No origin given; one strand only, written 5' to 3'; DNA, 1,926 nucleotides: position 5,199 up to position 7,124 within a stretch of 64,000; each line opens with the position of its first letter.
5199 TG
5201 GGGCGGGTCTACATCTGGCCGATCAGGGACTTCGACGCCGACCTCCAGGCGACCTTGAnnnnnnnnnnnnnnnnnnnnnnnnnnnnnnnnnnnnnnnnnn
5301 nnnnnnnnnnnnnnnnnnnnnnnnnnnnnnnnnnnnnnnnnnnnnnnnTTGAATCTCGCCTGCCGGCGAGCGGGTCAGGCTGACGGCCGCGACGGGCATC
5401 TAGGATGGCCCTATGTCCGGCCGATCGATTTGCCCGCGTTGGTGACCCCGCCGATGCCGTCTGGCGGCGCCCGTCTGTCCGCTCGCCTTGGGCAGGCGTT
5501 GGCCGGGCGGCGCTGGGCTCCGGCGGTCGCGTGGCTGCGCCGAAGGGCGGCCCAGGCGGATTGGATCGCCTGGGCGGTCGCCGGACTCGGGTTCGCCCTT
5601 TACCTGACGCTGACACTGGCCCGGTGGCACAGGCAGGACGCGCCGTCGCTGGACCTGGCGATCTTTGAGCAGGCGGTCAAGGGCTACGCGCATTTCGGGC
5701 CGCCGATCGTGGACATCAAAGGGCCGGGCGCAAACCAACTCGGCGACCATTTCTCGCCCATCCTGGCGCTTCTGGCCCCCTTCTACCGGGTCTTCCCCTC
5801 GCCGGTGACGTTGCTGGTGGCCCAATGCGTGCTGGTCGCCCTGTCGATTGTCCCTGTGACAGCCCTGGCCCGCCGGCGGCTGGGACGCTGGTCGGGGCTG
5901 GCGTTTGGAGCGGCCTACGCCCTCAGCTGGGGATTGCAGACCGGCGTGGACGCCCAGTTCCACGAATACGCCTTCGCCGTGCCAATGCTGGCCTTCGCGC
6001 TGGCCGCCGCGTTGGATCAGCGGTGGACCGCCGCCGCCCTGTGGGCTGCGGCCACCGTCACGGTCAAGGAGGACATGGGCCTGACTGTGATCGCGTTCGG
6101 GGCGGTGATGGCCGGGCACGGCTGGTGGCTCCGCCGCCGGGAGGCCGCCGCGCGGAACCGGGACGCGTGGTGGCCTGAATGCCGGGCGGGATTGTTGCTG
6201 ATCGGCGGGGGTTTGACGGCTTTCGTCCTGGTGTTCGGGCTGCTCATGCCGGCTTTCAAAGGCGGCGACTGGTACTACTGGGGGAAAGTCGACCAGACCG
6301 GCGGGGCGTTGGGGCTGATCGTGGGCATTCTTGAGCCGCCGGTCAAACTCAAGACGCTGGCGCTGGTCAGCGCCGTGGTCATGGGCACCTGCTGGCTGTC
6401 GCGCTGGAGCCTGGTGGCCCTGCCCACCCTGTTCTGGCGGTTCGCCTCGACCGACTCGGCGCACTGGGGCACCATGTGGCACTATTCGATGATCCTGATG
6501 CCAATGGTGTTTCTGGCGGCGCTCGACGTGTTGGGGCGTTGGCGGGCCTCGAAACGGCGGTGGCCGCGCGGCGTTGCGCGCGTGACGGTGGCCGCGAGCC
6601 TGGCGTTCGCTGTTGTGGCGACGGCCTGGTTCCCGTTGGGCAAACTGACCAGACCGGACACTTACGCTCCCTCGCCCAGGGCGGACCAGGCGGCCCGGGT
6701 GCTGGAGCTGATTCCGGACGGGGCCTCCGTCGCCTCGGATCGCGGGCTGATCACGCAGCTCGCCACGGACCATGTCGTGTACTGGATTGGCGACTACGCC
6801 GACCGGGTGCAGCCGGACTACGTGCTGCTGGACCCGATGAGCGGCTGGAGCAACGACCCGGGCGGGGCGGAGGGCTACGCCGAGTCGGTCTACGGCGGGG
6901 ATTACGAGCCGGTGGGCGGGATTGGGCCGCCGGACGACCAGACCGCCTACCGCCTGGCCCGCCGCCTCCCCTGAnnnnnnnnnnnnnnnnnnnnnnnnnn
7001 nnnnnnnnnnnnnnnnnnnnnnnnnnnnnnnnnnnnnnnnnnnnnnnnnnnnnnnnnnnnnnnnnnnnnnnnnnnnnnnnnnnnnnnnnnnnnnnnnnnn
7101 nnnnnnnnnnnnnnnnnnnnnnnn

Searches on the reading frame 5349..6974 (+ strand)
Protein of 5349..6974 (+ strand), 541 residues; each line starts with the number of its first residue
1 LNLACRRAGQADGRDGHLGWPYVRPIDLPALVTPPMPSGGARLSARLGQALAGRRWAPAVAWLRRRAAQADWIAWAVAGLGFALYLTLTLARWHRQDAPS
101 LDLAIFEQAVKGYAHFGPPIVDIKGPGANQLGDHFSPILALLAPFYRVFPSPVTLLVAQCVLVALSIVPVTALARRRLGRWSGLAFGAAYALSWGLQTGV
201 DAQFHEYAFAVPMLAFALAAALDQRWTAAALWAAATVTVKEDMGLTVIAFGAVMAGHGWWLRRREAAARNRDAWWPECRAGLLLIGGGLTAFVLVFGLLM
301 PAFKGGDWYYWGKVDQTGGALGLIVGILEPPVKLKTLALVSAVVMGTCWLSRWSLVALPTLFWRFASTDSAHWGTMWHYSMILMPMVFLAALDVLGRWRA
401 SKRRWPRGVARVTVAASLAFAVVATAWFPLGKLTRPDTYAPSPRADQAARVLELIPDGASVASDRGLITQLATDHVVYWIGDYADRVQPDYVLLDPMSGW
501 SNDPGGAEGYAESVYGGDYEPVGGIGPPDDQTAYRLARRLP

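Call 65: search_protein_families(library=pfam, proteins=[window:5349-6974:+], max_evalue=0.00001)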
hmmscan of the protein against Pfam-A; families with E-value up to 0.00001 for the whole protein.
window:5349-6974:+ (541 aa): 1 family
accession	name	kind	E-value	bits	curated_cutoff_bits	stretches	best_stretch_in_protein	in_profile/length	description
PF09852.15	DUF2079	-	1.4e-60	206.1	28.2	1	100-515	9-443/459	Predicted membrane protein (DUF2079)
